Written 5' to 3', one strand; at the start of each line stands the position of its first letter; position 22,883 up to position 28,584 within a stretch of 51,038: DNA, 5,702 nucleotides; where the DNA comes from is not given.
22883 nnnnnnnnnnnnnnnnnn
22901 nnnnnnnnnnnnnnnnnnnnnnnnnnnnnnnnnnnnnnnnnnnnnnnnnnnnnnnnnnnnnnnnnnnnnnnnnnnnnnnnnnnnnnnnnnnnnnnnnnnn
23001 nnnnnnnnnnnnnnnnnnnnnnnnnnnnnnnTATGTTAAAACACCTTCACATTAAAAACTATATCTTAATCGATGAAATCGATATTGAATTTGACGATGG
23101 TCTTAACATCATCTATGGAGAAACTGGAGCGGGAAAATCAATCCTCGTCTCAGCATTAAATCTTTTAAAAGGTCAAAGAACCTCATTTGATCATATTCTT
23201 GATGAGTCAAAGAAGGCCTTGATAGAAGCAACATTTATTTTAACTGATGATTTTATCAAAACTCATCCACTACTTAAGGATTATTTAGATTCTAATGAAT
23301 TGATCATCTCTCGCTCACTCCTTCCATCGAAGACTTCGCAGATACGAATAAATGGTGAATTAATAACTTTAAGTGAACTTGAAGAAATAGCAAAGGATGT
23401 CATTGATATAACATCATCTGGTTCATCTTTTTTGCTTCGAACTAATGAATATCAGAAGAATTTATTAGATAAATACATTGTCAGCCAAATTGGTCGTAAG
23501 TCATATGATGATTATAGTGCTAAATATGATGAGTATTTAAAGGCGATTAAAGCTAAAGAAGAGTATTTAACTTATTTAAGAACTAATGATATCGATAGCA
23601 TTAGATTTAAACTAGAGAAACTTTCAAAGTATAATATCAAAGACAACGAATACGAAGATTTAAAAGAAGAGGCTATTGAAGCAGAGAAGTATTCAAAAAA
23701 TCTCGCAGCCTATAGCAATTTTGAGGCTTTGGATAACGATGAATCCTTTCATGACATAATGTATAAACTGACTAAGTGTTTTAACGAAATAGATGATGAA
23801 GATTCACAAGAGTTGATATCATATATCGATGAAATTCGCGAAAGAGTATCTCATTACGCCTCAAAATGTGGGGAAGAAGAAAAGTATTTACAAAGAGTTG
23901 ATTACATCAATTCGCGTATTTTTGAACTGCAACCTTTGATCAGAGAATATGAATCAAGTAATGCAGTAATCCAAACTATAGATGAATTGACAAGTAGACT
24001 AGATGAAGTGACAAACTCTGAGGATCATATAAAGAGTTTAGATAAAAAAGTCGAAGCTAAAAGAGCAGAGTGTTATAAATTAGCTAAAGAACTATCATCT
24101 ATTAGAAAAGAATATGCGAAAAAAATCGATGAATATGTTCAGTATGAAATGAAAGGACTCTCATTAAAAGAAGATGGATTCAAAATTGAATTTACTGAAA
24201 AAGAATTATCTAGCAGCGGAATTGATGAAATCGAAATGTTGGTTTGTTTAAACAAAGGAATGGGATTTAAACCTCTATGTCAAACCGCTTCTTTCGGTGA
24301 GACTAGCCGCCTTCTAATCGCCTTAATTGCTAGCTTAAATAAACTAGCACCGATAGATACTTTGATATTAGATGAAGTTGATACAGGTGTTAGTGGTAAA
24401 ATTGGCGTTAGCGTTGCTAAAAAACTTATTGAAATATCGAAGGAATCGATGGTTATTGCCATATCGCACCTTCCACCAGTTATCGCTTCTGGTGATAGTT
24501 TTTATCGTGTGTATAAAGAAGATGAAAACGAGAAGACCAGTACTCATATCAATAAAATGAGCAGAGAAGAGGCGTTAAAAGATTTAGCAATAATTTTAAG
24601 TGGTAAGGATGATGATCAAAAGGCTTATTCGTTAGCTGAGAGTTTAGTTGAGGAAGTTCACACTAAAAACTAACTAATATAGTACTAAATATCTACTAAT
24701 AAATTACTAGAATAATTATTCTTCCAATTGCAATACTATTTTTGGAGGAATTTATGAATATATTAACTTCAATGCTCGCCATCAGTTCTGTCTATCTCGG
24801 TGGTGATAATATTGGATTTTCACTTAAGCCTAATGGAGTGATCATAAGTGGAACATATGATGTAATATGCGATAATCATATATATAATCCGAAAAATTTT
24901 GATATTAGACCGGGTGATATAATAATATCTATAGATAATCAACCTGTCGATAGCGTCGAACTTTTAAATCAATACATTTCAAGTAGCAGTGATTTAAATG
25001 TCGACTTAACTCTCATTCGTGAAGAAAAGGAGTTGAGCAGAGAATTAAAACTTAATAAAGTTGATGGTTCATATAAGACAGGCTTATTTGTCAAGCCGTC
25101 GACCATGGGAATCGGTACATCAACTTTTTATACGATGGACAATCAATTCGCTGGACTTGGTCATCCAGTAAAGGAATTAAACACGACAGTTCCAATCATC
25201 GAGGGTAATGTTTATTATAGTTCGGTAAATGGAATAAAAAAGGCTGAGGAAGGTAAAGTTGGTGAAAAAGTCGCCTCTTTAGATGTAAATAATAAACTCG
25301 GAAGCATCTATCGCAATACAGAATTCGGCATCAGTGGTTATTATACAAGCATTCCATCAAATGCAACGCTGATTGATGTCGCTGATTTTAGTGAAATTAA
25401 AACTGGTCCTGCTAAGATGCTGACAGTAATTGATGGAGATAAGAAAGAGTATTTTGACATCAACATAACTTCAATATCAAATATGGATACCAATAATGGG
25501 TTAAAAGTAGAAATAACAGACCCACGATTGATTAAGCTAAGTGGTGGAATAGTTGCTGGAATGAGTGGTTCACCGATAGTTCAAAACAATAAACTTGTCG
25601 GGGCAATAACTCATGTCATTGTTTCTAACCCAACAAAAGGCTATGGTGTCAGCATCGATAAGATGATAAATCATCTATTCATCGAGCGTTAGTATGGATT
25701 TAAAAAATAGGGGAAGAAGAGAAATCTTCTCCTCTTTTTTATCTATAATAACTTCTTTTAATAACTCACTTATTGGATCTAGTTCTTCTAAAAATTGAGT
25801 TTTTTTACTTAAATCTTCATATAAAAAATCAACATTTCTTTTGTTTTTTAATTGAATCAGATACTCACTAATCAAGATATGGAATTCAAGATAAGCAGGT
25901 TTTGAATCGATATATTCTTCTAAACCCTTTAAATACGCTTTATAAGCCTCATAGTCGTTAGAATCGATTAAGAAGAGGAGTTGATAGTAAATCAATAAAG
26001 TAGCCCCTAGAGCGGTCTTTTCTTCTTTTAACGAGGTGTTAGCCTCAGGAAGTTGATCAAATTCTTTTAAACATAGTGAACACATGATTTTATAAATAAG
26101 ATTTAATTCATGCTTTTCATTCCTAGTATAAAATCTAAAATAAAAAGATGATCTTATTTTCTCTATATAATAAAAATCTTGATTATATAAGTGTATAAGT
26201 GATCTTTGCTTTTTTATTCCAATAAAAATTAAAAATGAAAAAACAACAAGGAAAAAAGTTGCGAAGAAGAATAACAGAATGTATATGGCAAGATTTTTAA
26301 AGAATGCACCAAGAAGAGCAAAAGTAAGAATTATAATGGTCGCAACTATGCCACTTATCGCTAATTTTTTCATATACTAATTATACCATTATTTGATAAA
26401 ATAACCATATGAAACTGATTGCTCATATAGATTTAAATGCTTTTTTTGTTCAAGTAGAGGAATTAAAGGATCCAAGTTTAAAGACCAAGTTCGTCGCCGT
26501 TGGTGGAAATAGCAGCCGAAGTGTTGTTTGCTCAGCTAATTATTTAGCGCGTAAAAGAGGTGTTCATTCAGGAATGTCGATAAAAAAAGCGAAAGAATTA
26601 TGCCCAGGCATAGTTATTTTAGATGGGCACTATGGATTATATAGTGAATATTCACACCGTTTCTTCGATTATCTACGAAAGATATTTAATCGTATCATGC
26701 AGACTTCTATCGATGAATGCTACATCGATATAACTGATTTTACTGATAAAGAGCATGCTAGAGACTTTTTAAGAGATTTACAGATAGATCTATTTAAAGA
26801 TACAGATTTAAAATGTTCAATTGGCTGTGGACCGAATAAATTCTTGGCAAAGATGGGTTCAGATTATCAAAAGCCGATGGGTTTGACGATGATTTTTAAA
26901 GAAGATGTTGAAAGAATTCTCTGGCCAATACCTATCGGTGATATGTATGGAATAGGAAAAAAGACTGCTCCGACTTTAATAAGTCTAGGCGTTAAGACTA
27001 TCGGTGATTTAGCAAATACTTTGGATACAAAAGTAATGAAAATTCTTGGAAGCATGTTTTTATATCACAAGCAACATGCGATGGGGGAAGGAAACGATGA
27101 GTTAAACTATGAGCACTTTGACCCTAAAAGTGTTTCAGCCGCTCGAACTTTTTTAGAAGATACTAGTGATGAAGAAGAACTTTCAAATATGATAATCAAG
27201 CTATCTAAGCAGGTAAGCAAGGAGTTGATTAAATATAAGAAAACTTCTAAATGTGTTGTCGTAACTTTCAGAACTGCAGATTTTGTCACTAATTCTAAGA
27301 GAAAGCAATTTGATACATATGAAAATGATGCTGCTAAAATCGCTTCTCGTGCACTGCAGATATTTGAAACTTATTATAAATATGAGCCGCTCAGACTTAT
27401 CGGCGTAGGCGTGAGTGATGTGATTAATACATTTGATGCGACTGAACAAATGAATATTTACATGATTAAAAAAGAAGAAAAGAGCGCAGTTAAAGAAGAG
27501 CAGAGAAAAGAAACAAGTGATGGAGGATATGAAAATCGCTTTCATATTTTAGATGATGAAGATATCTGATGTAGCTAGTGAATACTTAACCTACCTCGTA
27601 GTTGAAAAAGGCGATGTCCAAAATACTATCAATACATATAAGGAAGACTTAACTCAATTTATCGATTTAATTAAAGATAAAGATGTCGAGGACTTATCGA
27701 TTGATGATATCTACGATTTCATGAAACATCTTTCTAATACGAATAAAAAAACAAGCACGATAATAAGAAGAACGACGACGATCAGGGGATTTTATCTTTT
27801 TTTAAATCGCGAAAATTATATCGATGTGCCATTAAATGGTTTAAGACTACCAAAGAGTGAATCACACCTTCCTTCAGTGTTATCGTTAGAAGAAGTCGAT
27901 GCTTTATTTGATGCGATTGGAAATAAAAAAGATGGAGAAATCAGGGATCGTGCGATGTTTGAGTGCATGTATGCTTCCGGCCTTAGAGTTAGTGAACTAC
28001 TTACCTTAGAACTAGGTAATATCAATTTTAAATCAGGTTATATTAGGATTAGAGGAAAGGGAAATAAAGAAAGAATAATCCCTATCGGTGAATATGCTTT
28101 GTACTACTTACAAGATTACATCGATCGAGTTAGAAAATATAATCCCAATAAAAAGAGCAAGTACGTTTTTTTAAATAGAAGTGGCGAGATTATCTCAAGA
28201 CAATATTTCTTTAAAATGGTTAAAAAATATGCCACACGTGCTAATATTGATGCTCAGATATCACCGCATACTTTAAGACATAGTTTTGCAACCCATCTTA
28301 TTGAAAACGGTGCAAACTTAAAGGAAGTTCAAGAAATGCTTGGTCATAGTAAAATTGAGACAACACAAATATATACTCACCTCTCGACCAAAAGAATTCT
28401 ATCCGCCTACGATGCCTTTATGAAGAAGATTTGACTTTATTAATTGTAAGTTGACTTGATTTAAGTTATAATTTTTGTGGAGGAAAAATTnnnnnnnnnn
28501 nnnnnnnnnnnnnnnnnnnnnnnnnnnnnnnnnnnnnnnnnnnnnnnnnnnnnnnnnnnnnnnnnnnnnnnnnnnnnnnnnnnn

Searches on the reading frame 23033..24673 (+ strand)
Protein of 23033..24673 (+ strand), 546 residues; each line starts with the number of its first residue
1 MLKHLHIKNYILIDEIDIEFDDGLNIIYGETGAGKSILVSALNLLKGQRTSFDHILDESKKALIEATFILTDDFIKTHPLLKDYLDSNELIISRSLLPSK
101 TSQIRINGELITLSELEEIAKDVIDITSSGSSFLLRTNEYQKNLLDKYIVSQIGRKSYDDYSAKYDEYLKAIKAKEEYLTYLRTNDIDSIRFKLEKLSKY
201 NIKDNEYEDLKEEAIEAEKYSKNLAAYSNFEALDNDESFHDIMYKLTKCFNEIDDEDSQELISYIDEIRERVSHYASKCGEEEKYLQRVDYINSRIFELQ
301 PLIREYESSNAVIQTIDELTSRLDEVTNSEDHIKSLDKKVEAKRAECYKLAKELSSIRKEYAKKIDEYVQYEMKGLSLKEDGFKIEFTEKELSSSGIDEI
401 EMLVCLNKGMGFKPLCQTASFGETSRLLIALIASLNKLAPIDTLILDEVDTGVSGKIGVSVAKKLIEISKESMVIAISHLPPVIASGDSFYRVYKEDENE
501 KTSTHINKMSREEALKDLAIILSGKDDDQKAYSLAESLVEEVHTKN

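Call 53: search_protein_families(library=pfam, proteins=[window:23033-24673:+], max_evalue=0.00001)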
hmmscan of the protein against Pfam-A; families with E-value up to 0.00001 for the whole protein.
window:23033-24673:+ (546 aa): 2 families
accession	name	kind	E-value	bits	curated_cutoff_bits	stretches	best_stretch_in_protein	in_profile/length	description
PF02463.25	SMC_N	-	1.2e-14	54.8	40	1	2-500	2-218/220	RecF/RecN/SMC N terminal domain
PF13476.12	AAA_23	-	1.9e-08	35.6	27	1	5-217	2-196/201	AAA domain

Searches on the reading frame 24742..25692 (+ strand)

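Call 54: search_protein_families(library=pfam, proteins=[window:24742-25692:+], max_evalue=0.00001)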
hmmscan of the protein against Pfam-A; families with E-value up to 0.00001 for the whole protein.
window:24742-25692:+ (316 aa): 3 families
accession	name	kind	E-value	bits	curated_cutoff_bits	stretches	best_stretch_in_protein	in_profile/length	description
PF05580.18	Peptidase_S55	-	3.8e-62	210.5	25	1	110-309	2-210/210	SpoIVB peptidase S55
PF17820.7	PDZ_6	-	3.7e-06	27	27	1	55-93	16-54/54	PDZ domain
PF13180.12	PDZ_2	-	9.3e-06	26.3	27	0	51-104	26-80/80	PDZ domain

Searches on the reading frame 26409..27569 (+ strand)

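Call 54: search_protein_families(library=pfam, proteins=[window:26409-27569:+], max_evalue=0.00001)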
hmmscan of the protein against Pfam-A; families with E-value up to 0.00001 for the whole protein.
window:26409-27569:+ (386 aa): 3 families
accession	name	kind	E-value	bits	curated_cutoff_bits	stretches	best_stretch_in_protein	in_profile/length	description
PF00817.25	IMS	-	1.9e-46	158.1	23.2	1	7-152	1-148/148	impB/mucB/samB family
PF11799.13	IMS_C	-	3e-21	76.3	20.7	1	239-349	1-108/109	impB/mucB/samB family C-terminal domain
PF11798.14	IMS_HHH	-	1.2e-09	38.3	24.4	1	165-195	2-32/32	IMS family HHH motif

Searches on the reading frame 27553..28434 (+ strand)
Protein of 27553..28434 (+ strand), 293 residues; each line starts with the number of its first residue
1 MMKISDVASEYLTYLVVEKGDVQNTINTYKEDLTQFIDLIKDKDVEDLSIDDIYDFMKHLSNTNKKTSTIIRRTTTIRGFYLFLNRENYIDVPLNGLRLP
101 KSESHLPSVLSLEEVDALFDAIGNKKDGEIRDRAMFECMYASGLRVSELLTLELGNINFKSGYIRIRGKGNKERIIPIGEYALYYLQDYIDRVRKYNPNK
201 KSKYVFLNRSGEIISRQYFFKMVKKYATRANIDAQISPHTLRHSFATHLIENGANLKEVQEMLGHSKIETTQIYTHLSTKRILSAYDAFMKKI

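Call 95: search_protein_families(library=pfam, proteins=[window:27553-28434:+], max_evalue=0.001)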
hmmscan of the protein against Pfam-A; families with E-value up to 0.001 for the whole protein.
window:27553-28434:+ (293 aa): 3 families
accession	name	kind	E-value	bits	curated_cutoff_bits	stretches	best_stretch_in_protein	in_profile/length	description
PF00589.27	Phage_integrase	-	3.1e-54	183.8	27.1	1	109-280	2-171/172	Phage integrase family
PF02899.23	Phage_int_SAM_1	-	2.4e-16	60.2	22.3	1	10-88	3-83/83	Phage integrase, N-terminal SAM-like domain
PF13495.12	Phage_int_SAM_4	-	6.6e-06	26.9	27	1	23-81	16-75/85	Phage integrase, N-terminal SAM-like domain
